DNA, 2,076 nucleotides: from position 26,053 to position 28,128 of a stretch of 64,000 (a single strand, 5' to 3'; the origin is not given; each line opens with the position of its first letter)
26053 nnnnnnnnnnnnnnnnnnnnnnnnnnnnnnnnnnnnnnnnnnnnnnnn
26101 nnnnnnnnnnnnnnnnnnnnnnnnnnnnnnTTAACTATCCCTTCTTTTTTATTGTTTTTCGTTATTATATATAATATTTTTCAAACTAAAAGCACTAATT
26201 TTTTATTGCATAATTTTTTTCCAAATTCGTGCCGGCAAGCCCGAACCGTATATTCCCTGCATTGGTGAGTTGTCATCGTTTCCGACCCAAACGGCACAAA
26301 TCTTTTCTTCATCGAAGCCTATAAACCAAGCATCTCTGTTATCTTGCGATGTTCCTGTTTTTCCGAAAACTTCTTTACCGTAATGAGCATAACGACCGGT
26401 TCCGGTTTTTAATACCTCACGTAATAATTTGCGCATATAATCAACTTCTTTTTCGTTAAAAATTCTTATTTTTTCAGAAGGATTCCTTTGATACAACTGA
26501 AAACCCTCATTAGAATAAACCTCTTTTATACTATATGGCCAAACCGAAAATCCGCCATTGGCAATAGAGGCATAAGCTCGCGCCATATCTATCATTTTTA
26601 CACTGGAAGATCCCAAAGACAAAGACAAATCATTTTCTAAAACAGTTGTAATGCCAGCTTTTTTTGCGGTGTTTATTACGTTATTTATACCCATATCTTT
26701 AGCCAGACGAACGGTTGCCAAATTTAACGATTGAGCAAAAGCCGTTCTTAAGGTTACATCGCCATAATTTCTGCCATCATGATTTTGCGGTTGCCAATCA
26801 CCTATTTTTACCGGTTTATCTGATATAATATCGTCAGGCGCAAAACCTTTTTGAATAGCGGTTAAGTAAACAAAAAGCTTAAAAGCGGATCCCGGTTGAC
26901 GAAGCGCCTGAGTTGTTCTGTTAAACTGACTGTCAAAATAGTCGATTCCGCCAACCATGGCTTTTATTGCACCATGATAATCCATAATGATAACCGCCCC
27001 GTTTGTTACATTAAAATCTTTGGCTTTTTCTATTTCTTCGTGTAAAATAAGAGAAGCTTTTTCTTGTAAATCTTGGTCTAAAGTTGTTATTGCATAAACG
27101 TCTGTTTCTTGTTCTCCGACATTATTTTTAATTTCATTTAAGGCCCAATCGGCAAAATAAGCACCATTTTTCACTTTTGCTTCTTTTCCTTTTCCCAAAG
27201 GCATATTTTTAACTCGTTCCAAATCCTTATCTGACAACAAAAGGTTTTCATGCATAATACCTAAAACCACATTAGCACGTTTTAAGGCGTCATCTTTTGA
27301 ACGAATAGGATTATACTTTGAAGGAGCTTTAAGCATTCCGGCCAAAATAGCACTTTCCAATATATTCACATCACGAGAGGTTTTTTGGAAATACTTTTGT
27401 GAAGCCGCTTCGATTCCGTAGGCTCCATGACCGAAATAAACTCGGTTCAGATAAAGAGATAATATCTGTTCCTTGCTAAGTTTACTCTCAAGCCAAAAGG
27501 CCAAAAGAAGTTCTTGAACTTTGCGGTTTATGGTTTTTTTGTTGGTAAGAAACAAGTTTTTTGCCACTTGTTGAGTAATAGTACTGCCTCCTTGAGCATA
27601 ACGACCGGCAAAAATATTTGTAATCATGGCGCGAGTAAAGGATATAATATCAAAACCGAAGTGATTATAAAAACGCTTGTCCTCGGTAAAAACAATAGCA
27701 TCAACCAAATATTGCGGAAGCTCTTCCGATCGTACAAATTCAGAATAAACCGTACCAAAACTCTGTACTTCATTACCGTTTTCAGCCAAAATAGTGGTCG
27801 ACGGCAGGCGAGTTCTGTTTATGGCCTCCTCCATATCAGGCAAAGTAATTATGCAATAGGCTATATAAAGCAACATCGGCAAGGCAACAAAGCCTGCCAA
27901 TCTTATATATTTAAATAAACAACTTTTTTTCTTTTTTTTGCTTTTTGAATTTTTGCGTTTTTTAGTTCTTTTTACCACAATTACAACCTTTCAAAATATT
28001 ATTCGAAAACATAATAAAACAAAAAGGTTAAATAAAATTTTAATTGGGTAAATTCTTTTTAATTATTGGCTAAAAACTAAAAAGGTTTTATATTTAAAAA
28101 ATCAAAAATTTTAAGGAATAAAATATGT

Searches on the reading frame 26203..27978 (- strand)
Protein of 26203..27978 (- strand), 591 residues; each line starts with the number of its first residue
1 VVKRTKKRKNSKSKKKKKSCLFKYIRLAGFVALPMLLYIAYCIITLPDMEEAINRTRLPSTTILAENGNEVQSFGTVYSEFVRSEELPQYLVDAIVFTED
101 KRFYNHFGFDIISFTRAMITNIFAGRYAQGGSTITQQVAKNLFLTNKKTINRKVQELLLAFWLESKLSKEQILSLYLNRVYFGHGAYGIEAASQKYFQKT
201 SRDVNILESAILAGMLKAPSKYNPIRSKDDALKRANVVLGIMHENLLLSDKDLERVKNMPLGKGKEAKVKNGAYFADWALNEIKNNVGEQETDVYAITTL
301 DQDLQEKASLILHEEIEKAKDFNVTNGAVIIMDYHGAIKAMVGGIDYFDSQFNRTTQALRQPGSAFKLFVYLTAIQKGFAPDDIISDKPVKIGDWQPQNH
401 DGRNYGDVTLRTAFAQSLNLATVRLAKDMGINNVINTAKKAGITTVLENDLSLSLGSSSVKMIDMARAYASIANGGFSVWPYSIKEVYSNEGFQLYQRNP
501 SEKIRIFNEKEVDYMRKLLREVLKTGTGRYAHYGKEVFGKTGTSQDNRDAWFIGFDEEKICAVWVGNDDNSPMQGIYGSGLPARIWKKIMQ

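Call 33: search_protein_families(library=pfam, proteins=[window:26203-27978:-], max_evalue=0.00001)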
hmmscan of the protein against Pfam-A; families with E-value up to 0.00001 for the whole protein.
window:26203-27978:- (591 aa): 2 families
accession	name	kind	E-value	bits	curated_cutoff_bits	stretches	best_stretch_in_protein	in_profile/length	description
PF00912.28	Transgly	-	4.7e-64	215.5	27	1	68-242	2-177/178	Transglycosylase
PF00905.27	Transpeptidase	-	2.1e-32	113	22.1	1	327-591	1-299/299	Penicillin binding protein transpeptidase domain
